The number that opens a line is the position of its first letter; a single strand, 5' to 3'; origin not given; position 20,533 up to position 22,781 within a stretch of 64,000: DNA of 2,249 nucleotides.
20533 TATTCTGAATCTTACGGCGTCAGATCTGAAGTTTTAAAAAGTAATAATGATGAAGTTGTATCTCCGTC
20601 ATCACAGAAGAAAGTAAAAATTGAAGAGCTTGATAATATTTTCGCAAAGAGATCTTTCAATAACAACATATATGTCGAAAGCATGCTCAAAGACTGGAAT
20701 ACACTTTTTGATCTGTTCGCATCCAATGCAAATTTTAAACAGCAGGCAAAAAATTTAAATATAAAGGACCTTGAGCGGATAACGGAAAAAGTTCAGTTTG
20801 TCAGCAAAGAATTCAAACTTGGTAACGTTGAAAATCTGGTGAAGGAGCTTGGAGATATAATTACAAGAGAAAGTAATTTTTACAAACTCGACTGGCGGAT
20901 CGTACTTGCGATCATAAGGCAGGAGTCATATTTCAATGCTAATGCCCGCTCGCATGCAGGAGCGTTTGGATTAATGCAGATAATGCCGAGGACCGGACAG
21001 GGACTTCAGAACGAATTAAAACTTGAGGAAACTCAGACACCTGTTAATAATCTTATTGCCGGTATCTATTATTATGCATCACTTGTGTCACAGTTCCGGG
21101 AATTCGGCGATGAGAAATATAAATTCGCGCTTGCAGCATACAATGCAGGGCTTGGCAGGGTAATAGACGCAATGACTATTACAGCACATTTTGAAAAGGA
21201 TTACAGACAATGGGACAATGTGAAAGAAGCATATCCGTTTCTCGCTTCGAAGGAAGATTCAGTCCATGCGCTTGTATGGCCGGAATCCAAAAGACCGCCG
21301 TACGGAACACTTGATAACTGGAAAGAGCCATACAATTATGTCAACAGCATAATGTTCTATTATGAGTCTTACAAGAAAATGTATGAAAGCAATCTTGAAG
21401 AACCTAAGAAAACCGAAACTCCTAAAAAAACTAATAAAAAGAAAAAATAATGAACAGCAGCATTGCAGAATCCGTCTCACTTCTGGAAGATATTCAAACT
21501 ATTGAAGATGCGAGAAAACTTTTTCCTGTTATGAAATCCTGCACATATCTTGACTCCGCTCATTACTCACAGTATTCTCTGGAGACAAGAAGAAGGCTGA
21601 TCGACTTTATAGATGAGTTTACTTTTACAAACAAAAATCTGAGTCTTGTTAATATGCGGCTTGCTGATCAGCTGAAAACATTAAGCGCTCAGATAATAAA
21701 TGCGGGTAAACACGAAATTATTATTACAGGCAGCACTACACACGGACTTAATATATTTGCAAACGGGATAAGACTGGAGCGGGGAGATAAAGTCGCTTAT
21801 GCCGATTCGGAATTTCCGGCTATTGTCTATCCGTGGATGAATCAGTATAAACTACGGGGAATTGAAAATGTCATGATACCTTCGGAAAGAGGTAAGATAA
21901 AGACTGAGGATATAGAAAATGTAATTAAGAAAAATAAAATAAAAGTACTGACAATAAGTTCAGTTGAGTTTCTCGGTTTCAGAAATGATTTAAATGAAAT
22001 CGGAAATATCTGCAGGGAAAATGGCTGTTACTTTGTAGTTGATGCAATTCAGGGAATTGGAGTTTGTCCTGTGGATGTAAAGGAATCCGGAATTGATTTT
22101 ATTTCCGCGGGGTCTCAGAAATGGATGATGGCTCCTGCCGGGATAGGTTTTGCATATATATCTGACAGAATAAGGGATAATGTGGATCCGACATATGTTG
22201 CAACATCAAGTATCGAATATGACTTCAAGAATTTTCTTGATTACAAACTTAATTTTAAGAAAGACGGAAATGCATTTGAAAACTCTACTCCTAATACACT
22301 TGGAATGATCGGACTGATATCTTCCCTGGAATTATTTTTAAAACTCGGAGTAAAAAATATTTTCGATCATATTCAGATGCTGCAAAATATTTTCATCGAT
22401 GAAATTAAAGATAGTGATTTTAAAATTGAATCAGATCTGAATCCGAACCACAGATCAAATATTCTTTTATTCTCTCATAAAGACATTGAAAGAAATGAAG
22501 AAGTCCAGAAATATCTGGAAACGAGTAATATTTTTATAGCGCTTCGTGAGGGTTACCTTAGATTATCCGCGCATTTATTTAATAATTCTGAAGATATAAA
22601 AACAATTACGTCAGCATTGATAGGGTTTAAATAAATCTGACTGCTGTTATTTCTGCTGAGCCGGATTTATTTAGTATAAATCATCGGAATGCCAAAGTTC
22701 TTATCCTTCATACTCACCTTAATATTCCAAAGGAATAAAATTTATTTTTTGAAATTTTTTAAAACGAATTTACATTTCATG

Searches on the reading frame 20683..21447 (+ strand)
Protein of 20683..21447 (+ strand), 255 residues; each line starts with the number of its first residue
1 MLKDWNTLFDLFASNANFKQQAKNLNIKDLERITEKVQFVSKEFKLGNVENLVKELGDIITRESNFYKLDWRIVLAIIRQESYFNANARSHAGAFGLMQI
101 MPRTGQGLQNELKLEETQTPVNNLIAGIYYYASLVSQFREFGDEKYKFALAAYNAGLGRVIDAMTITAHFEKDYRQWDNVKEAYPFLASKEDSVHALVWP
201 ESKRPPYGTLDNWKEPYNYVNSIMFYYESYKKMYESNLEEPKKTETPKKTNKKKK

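Call 62: search_protein_families(library=pfam, proteins=[window:20683-21447:+], max_evalue=0.00001)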
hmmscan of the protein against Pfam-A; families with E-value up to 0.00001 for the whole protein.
window:20683-21447:+ (255 aa): 1 family
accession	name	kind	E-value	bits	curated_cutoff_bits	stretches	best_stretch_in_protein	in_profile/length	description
PF01464.25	SLT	-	2.6e-25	88.7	21.3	1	60-173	3-114/117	Transglycosylase SLT domain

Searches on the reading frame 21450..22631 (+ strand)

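Call 62: search_protein_families(library=pfam, proteins=[window:21450-22631:+], max_evalue=0.00001)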
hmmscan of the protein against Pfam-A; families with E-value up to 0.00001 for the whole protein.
window:21450-22631:+ (394 aa): 2 families
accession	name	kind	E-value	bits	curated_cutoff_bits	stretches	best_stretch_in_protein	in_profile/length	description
PF00266.25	Aminotran_5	-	4.6e-49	167.8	21.5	1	69-363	42-335/371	Aminotransferase class-V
PF01041.23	DegT_DnrJ_EryC1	-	5.9e-06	26.2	19.8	1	86-205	38-152/360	DegT/DnrJ/EryC1/StrS aminotransferase family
